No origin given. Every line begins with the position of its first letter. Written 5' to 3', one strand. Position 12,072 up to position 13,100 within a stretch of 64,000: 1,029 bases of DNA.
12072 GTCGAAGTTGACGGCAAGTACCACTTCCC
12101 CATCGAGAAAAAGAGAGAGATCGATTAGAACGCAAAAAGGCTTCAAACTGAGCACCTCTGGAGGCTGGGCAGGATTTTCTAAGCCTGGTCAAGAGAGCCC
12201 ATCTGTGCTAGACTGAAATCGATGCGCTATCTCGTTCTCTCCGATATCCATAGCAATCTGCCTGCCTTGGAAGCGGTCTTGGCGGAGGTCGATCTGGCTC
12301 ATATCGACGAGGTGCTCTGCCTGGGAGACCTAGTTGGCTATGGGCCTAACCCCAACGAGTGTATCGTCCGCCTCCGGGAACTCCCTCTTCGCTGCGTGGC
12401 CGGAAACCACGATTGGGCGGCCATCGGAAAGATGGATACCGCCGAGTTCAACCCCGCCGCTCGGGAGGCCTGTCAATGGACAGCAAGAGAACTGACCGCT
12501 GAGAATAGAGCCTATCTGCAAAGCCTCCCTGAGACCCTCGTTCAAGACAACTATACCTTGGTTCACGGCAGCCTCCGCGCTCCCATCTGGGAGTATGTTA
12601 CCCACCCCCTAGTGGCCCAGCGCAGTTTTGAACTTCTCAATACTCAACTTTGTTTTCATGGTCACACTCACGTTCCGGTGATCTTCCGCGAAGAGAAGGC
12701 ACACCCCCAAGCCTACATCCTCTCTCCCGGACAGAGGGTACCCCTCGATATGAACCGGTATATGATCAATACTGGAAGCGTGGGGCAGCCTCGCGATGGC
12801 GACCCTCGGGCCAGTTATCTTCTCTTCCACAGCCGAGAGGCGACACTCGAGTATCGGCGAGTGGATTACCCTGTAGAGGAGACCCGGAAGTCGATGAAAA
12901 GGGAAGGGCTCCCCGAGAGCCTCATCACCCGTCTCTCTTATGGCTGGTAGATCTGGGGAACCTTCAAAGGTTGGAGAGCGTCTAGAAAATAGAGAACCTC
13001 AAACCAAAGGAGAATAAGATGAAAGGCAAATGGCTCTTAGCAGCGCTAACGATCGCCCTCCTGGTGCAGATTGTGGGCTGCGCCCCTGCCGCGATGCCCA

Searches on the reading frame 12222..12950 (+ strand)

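Call 78: search_protein_families(library=pfam, proteins=[window:12222-12950:+])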
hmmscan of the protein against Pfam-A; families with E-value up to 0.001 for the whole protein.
window:12222-12950:+ (242 aa): 2 families
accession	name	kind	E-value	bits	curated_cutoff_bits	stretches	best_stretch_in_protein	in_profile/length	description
PF12850.12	Metallophos_2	-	3.8e-21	76.1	27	1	1-204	1-151/154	Calcineurin-like phosphoesterase superfamily domain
PF00149.33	Metallophos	-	1.2e-13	52.4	21.5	1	1-152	1-191/191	Calcineurin-like phosphoesterase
